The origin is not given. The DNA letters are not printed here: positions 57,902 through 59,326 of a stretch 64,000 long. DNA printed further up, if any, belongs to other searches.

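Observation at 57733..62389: RtcR/sigma54-controlled RNA-repair operon carrying two extra uncharacterised components: a classic-clade AAA+ ATPase and a 303-aa unknown protein ahead of RtcA-RtcB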

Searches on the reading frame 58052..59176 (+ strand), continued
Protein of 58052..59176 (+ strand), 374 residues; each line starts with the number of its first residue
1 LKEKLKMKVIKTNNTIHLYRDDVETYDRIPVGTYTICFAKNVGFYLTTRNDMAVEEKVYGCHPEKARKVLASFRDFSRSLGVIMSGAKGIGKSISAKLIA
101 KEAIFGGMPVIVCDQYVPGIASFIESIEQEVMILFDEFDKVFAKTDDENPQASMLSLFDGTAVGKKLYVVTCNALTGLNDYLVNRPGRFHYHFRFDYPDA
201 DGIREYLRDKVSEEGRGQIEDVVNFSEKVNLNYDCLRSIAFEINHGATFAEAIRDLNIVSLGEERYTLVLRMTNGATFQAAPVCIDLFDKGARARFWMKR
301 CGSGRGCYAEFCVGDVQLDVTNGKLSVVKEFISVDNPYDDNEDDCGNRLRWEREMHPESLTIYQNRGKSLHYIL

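Call 79: get_annotated_region(hit=H9, flank=5000)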
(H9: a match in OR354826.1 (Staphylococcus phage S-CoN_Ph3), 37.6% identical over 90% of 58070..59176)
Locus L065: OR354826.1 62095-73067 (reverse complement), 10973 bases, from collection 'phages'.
description: Staphylococcus phage S-CoN_Ph3, complete genome.
organism: Staphylococcus phage S-CoN_Ph3 (NCBI taxid 3076587)
taxonomy: Viruses; Duplodnaviria; Heunggongvirae; Uroviricota; Caudoviricetes; Sextaecvirus
host: Staphylococcus sp.; source: -; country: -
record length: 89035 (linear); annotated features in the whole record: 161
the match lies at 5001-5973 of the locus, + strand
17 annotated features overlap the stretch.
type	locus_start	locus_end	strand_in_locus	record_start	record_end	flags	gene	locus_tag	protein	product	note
CDS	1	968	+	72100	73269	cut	-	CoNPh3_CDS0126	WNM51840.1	DnaB-like replicative helicase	-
CDS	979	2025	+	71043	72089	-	-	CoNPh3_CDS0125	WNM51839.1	DNA primase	-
CDS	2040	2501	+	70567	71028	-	-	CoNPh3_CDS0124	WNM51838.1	Rnase H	-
CDS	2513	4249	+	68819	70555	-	-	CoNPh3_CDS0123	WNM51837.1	RecJ-like ssDNA exonuclease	-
CDS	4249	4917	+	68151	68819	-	-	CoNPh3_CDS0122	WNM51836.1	HNH endonuclease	-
CDS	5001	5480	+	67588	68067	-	-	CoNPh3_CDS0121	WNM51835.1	ATPase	-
CDS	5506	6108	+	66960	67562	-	-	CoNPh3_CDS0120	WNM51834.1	ATPase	-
CDS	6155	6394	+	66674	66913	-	-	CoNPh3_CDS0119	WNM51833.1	hypothetical protein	-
CDS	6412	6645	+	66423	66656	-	-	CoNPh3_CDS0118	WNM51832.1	hypothetical protein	-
CDS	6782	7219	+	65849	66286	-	-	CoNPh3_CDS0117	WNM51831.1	Holliday junction resolvase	-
CDS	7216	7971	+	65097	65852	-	-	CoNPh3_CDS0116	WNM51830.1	PhoH-like phosphate starvation-inducible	-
CDS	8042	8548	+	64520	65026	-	-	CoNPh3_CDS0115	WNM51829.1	transcriptional repressor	-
CDS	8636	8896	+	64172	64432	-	-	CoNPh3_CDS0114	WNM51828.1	hypothetical protein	-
CDS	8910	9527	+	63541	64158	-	-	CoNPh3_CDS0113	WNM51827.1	nucleoside 2-deoxyribosyltransferase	-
CDS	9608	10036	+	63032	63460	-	-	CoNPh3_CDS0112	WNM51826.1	hypothetical protein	-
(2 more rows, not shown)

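Call 80: get_annotated_region(hit=H11, flank=5000)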
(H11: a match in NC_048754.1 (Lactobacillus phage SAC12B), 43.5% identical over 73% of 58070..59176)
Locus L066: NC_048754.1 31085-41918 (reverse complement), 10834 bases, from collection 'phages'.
description: Lactobacillus phage SAC12B, complete genome.
organism: Lactobacillus phage SAC12B (NCBI taxid 2510941)
taxonomy: Viruses; Duplodnaviria; Heunggongvirae; Uroviricota; Caudoviricetes; Herelleviridae; Tybeckvirus; Tybeckvirus SAC12B
host: Lactobacillus brevis; source: irish wastewater; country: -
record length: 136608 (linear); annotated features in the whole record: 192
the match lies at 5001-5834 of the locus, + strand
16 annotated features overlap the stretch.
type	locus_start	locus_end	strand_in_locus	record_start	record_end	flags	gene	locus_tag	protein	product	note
CDS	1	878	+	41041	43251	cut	-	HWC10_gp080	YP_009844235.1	putative capsid protein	-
CDS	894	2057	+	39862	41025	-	-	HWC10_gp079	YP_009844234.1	hypothetical protein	-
CDS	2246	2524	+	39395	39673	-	-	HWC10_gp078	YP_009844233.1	hypothetical protein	-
CDS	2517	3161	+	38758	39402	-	-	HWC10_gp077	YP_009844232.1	dUTPase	-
CDS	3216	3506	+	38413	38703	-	-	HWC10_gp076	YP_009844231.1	hypothetical protein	-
CDS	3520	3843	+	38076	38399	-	-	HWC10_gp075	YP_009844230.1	hypothetical protein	-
CDS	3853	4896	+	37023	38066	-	-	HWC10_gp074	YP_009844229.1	hypothetical protein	-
CDS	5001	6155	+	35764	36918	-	-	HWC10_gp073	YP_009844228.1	ATPase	-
CDS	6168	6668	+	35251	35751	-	-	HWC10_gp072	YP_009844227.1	hypothetical protein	-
CDS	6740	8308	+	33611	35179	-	-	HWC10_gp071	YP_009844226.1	PcfJ-like protein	-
CDS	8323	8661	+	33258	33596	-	-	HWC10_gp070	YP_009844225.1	hypothetical protein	-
CDS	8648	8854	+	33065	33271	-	-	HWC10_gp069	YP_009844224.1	hypothetical protein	-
CDS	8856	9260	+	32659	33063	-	-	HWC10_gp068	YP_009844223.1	hypothetical protein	-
CDS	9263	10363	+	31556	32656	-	-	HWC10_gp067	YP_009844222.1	ATPase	-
CDS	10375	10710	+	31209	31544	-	-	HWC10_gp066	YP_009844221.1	hypothetical protein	-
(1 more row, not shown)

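Call 81: get_annotated_region(hit=H1, flank=5000)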
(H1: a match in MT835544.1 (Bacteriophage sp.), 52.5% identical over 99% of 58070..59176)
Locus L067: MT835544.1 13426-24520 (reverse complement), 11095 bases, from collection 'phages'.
description: UNVERIFIED: Bacteriophage sp. clone scaffold_140 genomic sequence.
organism: Bacteriophage sp. (NCBI taxid 38018)
taxonomy: Viruses
host: -; source: human fecal samples; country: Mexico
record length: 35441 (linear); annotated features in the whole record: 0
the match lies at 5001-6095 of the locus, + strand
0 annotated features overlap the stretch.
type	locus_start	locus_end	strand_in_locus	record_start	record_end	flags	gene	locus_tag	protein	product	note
